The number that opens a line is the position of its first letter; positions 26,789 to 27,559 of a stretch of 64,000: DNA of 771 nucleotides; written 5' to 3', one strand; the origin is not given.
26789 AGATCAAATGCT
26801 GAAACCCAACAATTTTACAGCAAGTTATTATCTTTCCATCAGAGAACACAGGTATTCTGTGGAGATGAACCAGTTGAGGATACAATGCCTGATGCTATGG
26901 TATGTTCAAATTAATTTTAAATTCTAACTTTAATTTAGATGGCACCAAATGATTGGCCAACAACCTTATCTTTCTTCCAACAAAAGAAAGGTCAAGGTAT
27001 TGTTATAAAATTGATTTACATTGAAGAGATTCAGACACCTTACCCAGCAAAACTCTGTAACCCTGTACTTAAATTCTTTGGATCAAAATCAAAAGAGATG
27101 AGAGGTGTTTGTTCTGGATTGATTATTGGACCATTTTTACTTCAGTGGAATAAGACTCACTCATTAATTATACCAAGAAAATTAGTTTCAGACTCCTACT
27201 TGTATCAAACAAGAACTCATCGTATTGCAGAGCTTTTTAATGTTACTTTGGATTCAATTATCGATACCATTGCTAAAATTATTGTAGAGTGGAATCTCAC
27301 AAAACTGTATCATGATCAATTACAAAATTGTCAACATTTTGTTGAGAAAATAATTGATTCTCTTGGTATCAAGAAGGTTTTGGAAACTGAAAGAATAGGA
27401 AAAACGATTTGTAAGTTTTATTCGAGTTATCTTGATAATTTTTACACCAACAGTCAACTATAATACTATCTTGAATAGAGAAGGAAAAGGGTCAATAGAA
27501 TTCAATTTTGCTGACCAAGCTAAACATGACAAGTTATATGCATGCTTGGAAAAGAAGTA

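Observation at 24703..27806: F-box protein fused to a permuted papain-like (NCxHF, LRAT/PPPDE-type) domain via a long acidic Ser/Asp linker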

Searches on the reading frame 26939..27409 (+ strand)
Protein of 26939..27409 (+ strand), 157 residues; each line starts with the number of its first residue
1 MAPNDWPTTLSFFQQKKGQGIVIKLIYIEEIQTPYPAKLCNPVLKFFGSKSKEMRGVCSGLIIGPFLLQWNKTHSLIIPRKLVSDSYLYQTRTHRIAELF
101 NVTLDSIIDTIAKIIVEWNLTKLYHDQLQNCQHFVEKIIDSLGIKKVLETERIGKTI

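Call 16: search_protein_representatives(protein=window:26939-27409:+)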
Query: 157 residues. Proteins with E-value up to 0.001 (for the whole library): 186; up to 1e-10: 15; up to 1e-30: 6. The best 150 are listed.
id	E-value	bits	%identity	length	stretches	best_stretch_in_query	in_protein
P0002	5.6e-73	260.2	73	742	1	1-156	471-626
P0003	3.2e-50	186.3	57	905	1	1-157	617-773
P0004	7.5e-42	159.1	43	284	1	1-157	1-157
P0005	2.9e-41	157.2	45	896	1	1-157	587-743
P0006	3.3e-39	150.5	45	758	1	1-156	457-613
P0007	3.2e-31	124.6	41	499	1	1-143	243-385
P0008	8.1e-20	87.5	42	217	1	43-144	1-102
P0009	2.7e-19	85.9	36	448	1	4-151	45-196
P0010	1.4e-13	67.3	40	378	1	13-146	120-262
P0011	4.9e-13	65.5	33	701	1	46-154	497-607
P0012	1.3e-12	64.1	37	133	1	21-142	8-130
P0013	1.4e-12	64.1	34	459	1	21-145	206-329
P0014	2.7e-11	59.9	38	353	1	58-146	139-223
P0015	4.2e-11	59.3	34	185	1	22-145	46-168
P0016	1.0e-10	58.0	32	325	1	36-145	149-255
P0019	2.2e-10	56.9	35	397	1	18-144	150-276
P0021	2.3e-10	56.8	29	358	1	14-149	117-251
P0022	4.9e-10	55.8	36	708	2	37-148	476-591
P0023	6.0e-10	55.5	39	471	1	44-144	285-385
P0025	1.1e-09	54.6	35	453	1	16-154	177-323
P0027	1.3e-09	54.4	30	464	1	24-147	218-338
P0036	6.7e-09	52.1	28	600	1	9-155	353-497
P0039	1.0e-08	51.5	34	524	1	23-145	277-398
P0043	1.8e-08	50.7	35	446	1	40-147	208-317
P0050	4.7e-08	49.3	32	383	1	15-145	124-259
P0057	8.6e-08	48.5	31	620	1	17-146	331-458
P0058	8.8e-08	48.5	35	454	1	54-147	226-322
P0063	1.2e-07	48.1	36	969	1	33-143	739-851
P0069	3.9e-07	46.3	36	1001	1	18-154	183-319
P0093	3.9e-06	43.1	28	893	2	44-145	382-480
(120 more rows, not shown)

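Call 21: search_protein_families(library=pfam, proteins=[P0013, P0019, P0058, P0043, P0050, P0022, P0003, P0011, P0069, P0063], max_evalue=1)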
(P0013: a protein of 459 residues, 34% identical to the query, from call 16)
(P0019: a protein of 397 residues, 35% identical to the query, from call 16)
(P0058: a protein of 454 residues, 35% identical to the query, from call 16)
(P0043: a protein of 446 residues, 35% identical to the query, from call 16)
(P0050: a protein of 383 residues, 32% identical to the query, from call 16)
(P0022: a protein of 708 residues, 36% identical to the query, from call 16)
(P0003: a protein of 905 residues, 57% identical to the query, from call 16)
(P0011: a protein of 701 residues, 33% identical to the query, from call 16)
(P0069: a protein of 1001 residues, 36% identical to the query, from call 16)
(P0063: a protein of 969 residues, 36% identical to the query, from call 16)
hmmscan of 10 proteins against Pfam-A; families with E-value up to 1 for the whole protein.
P0013 (459 aa): 7 families
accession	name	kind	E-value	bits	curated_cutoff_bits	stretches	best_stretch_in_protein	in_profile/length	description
PF05903.20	Peptidase_C97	-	0.00016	22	29.2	1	291-348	90-138/151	PPPDE putative peptidase domain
PF15189.11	MEIOC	-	0.011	16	27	1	85-171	36-119/166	Meiosis-specific coiled-coil domain-containing protein MEIOC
PF08471.15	Ribonuc_red_2_N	-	0.014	16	27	1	290-324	64-98/103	Class II vitamin B12-dependent ribonucleotide reductase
PF24624.1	Int_N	-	0.046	14.9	27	1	103-165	25-84/100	Phage integrase, N-terminal domain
PF22975.2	EPS8_2nd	-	0.071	13.8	27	0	77-137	25-85/155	EPS8 spectrin-like domain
PF20066.5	Glyoxalase_8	-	0.21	12.1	23.7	1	82-165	9-90/143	Glyoxalase superfamily protein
PF08564.16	CDC37_C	-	0.4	11.3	22.1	0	138-205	21-87/100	Cdc37 C terminal domain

P0019 (397 aa): 1 family
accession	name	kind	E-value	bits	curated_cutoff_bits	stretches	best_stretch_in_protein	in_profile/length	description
PF08748.17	Phage_TAC_4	-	0.07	13.8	21.1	1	233-274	67-106/124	Phage tail assembly chaperone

P0058 (454 aa): 0 families

P0043 (446 aa): 0 families

P0050 (383 aa): 1 family
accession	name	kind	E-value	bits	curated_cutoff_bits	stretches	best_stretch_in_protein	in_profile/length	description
PF08471.15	Ribonuc_red_2_N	-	0.011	16.4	27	0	208-243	58-93/103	Class II vitamin B12-dependent ribonucleotide reductase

P0022 (708 aa): 5 families
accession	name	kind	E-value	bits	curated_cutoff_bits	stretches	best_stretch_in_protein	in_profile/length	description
PF07647.24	SAM_2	-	1.3e-13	51.4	20.5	1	22-85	3-65/66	SAM domain (Sterile alpha motif)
PF00536.37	SAM_1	-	4.5e-12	46.6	23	1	22-85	2-63/64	SAM domain (Sterile alpha motif)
PF02198.23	SAM_PNT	-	0.0012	19.3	24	1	17-67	14-65/83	Sterile alpha motif (SAM)/Pointed domain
PF18017.8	SAM_4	-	0.044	14.3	23.6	1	40-88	27-74/84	SAM domain (Sterile alpha motif)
PF09235.17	SAM_Ste50p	-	0.049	14.3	21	1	22-63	5-49/75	Ste50p, sterile alpha motif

P0003 (905 aa): 3 families
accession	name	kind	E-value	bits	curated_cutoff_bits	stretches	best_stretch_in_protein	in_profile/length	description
PF12937.12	F-box-like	-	0.00066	19.8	24.3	1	91-132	7-46/47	F-box-like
PF00646.38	F-box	-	0.1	13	20.5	1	98-118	14-34/43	F-box domain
PF01959.21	DHQS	-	0.1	11.9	22.2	1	762-825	254-318/344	3-dehydroquinate synthase II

P0011 (701 aa): 1 family
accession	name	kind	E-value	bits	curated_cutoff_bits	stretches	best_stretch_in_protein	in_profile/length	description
PF12937.12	F-box-like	-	0.034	14.4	24.3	1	47-81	11-46/47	F-box-like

P0069 (1001 aa): 7 families
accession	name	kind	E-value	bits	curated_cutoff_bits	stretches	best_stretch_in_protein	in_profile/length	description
PF05203.21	Hom_end_hint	-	2e-30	106.9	32.1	2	446-544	1-89/228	Hom_end-associated Hint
PF05204.19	Hom_end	-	4.8e-18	65.7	21.1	2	777-858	1-76/110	Homing endonuclease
PF13403.11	Hint_2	-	0.015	16.1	28.4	1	446-487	2-42/147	Hint domain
PF14528.11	LAGLIDADG_3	-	0.015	16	22.5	1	683-746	3-63/82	LAGLIDADG-like domain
PF18595.6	Nuf2_DHR10-like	-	0.097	13.2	28.4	1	27-93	40-106/117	Nuf2, DHR10-like domain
PF15898.10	PRKG1_interact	-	0.2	12.8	32.4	1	20-77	18-75/101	cGMP-dependent protein kinase interacting domain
PF06156.18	YabA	-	0.27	12.3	30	1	24-94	12-79/103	Initiation control protein YabA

P0063 (969 aa): 6 families
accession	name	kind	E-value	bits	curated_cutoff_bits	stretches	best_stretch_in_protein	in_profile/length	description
PF00069.31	Pkinase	-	1.8e-14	54.2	31.7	1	283-517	84-254/263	Protein kinase domain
PF07714.23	PK_Tyr_Ser-Thr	-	1.5e-06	28.2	23.1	1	282-342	86-146/258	Protein tyrosine and serine/threonine kinase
PF00536.37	SAM_1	-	0.00013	22.7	23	1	554-619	3-61/64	SAM domain (Sterile alpha motif)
PF07647.24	SAM_2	-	0.0084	16.7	20.5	1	552-620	2-64/66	SAM domain (Sterile alpha motif)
PF01636.29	APH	-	0.067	13.4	23.2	1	319-347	170-199/239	Phosphotransferase enzyme family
PF02421.24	FeoB_N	-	0.31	11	27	1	27-89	91-154/156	Ferrous iron transport protein B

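Call 22: list_cluster_members(proteins=[P0002, P0003, P0005, P0006, P0007, P0009, P0011, P0013, P0019, P0022])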
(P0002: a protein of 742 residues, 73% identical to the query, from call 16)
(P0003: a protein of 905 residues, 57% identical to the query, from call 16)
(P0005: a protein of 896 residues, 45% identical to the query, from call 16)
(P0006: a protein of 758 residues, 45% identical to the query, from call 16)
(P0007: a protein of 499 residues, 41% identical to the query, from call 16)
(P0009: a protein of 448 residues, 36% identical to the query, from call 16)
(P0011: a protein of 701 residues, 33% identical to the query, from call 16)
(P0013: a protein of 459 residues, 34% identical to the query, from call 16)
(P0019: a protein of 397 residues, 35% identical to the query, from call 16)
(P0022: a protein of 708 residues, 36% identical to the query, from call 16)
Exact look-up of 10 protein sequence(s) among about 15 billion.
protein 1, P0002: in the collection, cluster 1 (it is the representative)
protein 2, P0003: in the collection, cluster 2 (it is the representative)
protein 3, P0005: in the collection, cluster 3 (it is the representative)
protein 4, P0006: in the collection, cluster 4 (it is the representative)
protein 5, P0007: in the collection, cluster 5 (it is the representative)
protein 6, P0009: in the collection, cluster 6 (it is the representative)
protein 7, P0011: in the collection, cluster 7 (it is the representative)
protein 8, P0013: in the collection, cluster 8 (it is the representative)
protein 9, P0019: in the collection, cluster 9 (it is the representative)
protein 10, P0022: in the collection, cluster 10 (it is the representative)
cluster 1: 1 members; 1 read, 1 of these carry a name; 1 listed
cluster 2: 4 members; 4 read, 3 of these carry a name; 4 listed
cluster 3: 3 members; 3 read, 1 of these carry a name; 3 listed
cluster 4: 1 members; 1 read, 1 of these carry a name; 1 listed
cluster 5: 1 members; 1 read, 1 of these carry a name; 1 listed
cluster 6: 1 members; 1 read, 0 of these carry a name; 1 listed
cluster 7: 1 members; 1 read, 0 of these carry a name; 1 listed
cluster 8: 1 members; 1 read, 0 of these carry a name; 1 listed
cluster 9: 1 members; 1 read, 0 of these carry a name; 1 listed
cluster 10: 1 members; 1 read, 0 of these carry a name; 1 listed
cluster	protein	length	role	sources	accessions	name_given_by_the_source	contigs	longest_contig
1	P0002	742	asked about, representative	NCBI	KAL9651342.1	hypothetical protein ABK040_001294 [Willaertia magna]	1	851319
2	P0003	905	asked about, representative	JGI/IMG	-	-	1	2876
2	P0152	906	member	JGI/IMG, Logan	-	hypothetical protein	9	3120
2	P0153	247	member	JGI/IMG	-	hypothetical protein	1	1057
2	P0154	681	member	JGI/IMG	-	hypothetical protein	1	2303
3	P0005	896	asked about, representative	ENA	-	-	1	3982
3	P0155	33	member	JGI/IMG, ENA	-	hypothetical protein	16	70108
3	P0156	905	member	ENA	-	-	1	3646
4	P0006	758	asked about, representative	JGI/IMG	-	hypothetical protein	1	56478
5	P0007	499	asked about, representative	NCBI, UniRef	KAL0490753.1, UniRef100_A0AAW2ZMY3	hypothetical protein AKO1_002535 [Acrasis kona] | PPPDE domain-containing protein n=1 Tax=Acrasis kona TaxID=1008807 RepID=A0AAW2ZMY3_9EUKA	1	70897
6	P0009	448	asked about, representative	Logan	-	-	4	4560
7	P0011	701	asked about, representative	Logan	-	-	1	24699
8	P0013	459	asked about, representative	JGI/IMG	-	-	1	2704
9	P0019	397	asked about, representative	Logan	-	-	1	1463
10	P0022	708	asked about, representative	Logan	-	-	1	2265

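Call 28: search_solved_structures(query=A1, max_evalue=10, show_alignments=2)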
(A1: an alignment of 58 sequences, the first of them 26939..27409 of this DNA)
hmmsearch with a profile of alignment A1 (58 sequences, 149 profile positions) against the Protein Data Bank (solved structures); distinct sequences matched with E-value up to 10: 0.

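Call 30: predict_structure(alignment_id=A1)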
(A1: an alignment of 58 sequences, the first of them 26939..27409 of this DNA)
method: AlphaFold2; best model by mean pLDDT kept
length: 157 residues; sequences in the alignment: 58
mean_pLDDT: 76.7   pTM: 0.71
mean pLDDT of the five models: 76.7, 76.4, 76.3, 75.8, 75.1
residues with pLDDT >= 90: 53; 70-90: 45; 50-70: 53; < 50: 6
segments of 3 or more residues with pLDDT < 50: none
pLDDT, mean of each block of 10 residues (from residue 1): 56 61 84 56 50 70 91 90 66 82 92 97 91 93 83 60
secondary structure, 60 per line:
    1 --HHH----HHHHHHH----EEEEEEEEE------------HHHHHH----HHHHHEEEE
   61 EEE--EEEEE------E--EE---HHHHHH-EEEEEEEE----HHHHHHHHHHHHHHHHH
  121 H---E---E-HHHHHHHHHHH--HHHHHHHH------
elements in order: H10-16 E21-29 H42-47 H52-56 E57-63 E66-70 H85-90 E92-99 H104-121 H131-141 H144-151

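Call 35: search_protein_families(library=pfam, alignment_id=A1, max_evalue=1)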
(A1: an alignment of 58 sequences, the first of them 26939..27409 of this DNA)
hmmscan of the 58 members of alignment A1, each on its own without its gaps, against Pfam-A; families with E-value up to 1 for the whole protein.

A. member 1, window:26939-27409:+ (157 aa): 1 family
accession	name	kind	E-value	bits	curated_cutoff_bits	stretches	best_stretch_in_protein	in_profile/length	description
PF00307.36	CH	-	0.062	13.9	26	1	115-153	48-88/109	Calponin homology (CH) domain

B. families by the number of members that match (of 58 scanned): 36 families (the first 25 are shown)
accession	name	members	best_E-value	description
PF05903.20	Peptidase_C97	22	6e-06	PPPDE putative peptidase domain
PF08471.15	Ribonuc_red_2_N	10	0.0014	Class II vitamin B12-dependent ribonucleotide reductase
PF16044.11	DUF4796_C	7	0.0021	DUF4796 C-terminal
PF05608.18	RTE1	3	0.045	RTE1-like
PF20345.3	DUF6640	2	0.0081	Family of unknown function (DUF6640)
PF04970.19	LRAT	2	0.014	Lecithin retinol acyltransferase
PF09733.14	VEFS-Box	2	0.036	VEFS-Box of polycomb protein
PF06878.16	Pkip-1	1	0.013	Pkip-1 protein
PF13292.11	DXP_synthase_N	1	0.015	1-deoxy-D-xylulose-5-phosphate synthase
PF04406.19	TP6A_N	1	0.032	Type IIB DNA topoisomerase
PF20011.4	fvmJAB_N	1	0.036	JAB N-terminal domain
PF02441.25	Flavoprotein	1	0.046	Flavoprotein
PF03919.21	mRNA_cap_C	1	0.051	mRNA capping enzyme, C-terminal domain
PF11564.14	BpuJI_N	1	0.058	Restriction endonuclease BpuJI - N terminal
PF06089.17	Asparaginase_II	1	0.058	L-asparaginase II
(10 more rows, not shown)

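Call 49: find_encoding_contigs(protein=P0002, flank=4000, max_places=2)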
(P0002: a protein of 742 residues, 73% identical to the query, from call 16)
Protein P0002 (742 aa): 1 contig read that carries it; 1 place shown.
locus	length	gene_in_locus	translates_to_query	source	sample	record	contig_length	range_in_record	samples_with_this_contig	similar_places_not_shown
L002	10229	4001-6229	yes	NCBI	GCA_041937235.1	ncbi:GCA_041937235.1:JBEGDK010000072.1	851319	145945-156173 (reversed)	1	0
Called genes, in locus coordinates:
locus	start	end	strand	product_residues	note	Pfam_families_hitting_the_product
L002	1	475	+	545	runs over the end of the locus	PF04577:Glyco_transf_61 (weak)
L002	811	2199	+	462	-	PF03031:NIF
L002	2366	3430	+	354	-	-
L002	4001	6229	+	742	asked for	-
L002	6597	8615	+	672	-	PF03062:MBOAT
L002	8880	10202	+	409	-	PF01073:3Beta_HSD, PF01370:Epimerase, PF07993:NAD_binding_4, PF13460:NAD_binding_10 (faint), PF16363:GDP_Man_Dehyd (weak)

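Call 50: find_encoding_contigs(protein=P0006, flank=4000, max_places=2)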
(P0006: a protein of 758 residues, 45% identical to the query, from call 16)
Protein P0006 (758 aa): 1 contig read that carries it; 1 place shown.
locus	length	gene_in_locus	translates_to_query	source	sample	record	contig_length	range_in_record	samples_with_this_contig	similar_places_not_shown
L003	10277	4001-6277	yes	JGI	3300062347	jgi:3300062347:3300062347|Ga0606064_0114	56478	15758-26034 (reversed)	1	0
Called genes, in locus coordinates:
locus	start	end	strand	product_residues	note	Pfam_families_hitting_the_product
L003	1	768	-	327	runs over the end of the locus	PF01869:BcrAD_BadFG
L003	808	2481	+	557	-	PF02005:TRM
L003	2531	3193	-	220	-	PF00789:UBX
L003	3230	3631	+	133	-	-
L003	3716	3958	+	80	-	-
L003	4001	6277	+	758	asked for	-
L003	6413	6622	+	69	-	-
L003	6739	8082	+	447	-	PF00262:Calreticulin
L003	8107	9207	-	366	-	PF00069:Pkinase, PF07714:PK_Tyr_Ser-Thr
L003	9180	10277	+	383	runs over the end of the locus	PF05721:PhyH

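Call 60: list_cluster_members(proteins=[P0010, P0014, P0021, P0027, P0039, P0057, P0063, P0069, P0093, P0058])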
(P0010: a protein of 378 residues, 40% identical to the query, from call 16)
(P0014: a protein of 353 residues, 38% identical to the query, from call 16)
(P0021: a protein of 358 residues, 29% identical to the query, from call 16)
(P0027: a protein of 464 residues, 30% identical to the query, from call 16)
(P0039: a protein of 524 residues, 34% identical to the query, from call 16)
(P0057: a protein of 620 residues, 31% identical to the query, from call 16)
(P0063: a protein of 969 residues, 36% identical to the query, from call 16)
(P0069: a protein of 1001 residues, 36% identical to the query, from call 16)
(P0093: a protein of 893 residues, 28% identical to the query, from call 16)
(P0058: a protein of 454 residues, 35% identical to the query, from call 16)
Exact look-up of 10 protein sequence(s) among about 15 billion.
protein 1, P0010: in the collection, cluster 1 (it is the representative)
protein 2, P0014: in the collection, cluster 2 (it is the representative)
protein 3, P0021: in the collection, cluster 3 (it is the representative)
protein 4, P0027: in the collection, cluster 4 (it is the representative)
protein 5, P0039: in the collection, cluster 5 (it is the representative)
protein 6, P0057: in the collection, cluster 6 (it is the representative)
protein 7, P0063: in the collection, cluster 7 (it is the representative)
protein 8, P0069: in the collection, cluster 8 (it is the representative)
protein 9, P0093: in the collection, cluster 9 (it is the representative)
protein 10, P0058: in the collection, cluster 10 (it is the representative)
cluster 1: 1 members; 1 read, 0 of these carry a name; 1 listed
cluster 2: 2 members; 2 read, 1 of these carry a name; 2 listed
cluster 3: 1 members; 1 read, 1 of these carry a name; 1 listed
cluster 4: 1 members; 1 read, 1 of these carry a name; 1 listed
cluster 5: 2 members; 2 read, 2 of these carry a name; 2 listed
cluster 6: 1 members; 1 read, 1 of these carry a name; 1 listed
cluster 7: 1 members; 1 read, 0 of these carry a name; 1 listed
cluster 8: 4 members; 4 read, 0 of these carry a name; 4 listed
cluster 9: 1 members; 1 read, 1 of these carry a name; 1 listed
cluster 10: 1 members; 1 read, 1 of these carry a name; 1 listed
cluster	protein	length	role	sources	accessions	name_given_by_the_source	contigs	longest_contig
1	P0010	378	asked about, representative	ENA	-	-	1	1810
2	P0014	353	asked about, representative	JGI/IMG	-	-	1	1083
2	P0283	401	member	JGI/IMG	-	hypothetical protein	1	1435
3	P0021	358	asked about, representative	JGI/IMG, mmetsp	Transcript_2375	Transcript_2375/g.3452 ORF Transcript_2375/g.3452 Transcript_2375/m.3452 type:complete ...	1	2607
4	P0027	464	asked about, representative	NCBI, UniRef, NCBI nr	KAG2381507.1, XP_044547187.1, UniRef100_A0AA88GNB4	hypothetical protein C9374_006496 [Naegleria lovaniensis] | SAM domain-containing protein n=1 Tax=Naegleria lovaniensis TaxID=51637 ... | uncharacterized protein C9374_006496 [Naegleria lovaniensis]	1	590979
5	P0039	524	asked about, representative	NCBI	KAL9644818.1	hypothetical protein ABK040_009276 [Willaertia magna]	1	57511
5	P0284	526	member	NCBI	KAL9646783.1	hypothetical protein ABK040_001205 [Willaertia magna]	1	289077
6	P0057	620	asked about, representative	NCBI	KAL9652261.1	hypothetical protein ABK040_011921 [Willaertia magna]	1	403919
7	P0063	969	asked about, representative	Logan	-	-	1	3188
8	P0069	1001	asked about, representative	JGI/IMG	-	-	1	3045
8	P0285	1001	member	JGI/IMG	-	-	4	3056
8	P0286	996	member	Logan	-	-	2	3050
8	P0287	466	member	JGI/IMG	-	-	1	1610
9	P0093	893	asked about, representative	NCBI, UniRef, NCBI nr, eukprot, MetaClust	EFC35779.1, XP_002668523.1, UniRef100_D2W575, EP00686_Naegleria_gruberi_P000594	predicted protein [Naegleria gruberi] | Predicted protein n=1 Tax=Naegleria gruberi TaxID=5762 RepID=D2W575_NAEGR | uncharacterized protein NAEGRDRAFT_54750 [Naegleria gruberi]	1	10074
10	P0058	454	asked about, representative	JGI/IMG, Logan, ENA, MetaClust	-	\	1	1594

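Call 61: fold_search(model_id=the predicted structure, library=pdb)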
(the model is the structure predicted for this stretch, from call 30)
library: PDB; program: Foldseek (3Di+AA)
matches with E <= 10: 213; with E <= 0.001: 0
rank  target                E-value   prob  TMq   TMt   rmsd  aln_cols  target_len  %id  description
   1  3ebq                  9.3e-02  0.98  0.49  0.52   4.6       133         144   13  Crystal structure of human PPPDE1 (released 2008-11-04)
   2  8wkd_A                1.4e-01  0.15  0.21  0.18  15.8       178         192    8  Connectase T1A C192S mutant from Methanocaldococcus mazei with peptide substrate (released 2025-01-15)
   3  3g3r_B                3.1e-01  0.08  0.16  0.10  15.5       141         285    8  Crystal structure of a eukaryotic polyphosphate polymerase in complex with AppNHp-Mn2+ (released 2009-05-05)
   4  6c97_A                7.7e-01  0.09  0.18  0.12  11.2       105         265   10  Crystal structure of FcRn at pH3 (released 2018-05-30)
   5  6dy3_B                7.7e-01  0.06  0.18  0.14  13.8       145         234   10  Caenorhabditis elegans N-acylethanolamine-hydrolyzing acid amidase (NAAA) ortholog (released 2018-09-26)
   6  4jo8_A                7.7e-01  0.06  0.15  0.11  16.6       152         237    6  Crystal structure of the activating Ly49H receptor in complex with m157 (G1F strain) (released 2013-05-22)
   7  3g3t                  8.6e-01  0.04  0.16  0.11  15.9       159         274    7  Crystal structure of a eukaryotic polyphosphate polymerase in complex with orthophosphate (released 2009-05-05)
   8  3f0w                  9.8e-01  0.05  0.15  0.16   8.7        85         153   10  Human NUMB-like protein, phosphotyrosine interaction domain (released 2008-11-04)
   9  6nha_A                1.1e+00  0.08  0.19  0.13  11.2       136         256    7  Crystal structure of SYNT001, a human FcRn blocking monoclonal antibody (released 2019-12-25)
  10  5njk_E                1.2e+00  0.05  0.15  0.17   7.9        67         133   12  PTB domain of human Numb isoform-1 (released 2017-12-13)
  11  6dy1_B                1.2e+00  0.05  0.21  0.17  13.5       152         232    8  Rabbit N-acylethanolamine-hydrolyzing acid amidase (NAAA) with fatty acid (myristate), in presence of Triton X-100 (released 2018-09-26)
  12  5njk_B                1.3e+00  0.07  0.20  0.21   7.2        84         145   11  PTB domain of human Numb isoform-1 (released 2017-12-13)
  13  5njk_F                1.3e+00  0.05  0.17  0.18   8.0        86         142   13  PTB domain of human Numb isoform-1 (released 2017-12-13)
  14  6eqt_B                1.3e+00  0.04  0.17  0.15  13.6       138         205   13  CRYSTAL STRUCTURE OF THE HUMAN KINETOCHORE PROTEIN CENP-N (released 2018-01-17)
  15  4gkq_B                1.3e+00  0.02  0.11  0.09  16.6       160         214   14  Structure of the neck and C-terminal motor homology domain of ViK1 from Candida glabrata (released 2012-10-03)
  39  4xcm_B                2.7e+00  0.15  0.23  0.18   5.4        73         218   15  Crystal structure of the putative NlpC/P60 D,L endopeptidase from T. thermophilus (released 2015-01-14)
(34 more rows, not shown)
